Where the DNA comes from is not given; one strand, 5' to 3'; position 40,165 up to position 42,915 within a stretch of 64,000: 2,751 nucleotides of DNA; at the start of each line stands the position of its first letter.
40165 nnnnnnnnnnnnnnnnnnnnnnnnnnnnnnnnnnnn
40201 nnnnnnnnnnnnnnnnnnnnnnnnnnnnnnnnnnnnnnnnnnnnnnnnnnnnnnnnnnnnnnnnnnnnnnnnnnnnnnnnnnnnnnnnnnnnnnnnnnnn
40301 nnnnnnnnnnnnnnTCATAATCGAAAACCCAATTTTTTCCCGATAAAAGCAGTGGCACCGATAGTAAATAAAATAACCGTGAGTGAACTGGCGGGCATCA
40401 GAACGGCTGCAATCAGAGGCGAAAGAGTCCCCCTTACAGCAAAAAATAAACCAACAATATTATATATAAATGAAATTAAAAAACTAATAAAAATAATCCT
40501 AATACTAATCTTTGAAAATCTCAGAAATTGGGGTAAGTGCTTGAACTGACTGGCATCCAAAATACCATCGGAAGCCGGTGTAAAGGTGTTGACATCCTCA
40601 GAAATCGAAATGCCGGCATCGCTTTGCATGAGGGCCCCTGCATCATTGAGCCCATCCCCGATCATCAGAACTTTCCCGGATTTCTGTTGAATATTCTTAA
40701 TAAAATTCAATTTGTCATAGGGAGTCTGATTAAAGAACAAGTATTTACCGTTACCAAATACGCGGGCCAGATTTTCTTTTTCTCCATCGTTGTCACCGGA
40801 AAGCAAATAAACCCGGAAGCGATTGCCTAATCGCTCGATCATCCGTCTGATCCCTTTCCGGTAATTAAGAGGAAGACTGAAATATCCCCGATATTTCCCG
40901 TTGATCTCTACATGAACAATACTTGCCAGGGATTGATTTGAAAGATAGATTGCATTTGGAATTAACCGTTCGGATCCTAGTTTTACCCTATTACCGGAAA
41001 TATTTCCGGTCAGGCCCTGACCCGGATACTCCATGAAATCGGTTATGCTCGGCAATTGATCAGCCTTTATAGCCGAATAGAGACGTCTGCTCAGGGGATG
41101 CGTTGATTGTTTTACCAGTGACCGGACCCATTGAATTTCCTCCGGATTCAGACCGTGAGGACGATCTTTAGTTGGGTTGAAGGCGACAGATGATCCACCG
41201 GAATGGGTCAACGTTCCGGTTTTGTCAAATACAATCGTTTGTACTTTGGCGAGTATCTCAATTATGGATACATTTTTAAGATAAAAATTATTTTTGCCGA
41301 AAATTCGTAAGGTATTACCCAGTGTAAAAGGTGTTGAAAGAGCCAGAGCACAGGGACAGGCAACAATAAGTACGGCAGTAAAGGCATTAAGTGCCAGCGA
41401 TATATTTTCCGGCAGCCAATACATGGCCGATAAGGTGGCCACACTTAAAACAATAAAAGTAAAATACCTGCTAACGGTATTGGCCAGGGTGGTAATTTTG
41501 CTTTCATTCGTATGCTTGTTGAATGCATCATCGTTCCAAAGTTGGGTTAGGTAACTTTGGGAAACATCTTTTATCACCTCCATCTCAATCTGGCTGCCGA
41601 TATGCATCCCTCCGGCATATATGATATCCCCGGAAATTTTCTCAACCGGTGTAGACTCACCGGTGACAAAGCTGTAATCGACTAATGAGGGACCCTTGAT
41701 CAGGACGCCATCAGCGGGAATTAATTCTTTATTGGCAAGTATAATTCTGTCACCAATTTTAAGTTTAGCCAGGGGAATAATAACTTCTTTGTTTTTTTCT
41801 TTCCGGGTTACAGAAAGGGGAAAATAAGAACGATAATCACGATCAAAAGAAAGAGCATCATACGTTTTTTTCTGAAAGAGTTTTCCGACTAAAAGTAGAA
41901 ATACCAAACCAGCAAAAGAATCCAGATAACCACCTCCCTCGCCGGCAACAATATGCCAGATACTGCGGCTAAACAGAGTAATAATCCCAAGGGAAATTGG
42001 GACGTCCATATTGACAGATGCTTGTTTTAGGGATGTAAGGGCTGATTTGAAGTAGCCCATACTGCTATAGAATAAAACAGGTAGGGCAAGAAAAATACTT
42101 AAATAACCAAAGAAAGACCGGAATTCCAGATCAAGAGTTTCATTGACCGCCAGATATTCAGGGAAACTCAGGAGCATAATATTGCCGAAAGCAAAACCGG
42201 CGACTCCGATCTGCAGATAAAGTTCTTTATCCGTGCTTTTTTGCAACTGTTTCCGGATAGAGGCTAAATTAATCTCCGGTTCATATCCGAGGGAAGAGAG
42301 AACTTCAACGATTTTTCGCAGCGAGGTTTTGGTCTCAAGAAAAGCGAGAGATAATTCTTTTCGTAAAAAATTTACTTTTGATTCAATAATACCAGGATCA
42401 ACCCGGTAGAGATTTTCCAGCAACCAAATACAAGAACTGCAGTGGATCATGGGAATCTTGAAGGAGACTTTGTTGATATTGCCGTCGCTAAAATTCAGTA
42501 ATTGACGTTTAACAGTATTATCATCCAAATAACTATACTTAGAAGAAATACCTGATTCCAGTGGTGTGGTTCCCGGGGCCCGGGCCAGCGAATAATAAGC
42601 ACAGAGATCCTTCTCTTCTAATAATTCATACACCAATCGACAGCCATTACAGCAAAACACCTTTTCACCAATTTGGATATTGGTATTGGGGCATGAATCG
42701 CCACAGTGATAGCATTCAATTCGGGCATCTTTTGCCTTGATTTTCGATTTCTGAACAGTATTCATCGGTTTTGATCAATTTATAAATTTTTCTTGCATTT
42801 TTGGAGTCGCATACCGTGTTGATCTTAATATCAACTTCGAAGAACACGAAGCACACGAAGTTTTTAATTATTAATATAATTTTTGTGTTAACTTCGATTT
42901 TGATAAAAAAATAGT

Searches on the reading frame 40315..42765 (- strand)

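Call 73: search_protein_families(library=pfam, proteins=[window:40315-42765:-], max_evalue=0.00001)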
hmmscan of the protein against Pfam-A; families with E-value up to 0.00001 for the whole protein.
window:40315-42765:- (816 aa): 3 families
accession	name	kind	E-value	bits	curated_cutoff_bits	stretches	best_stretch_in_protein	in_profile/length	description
PF00122.25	E1-E2_ATPase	-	6.8e-38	130.4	28.1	1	316-488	4-177/181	E1-E2 ATPase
PF00702.32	Hydrolase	-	5.2e-17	63.3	26.4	1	509-712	2-187/191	haloacid dehalogenase-like hydrolase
PF12156.14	ATPase-cat_bd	-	2.4e-11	44.7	27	1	17-91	1-83/86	Putative metal-binding domain of cation transport ATPase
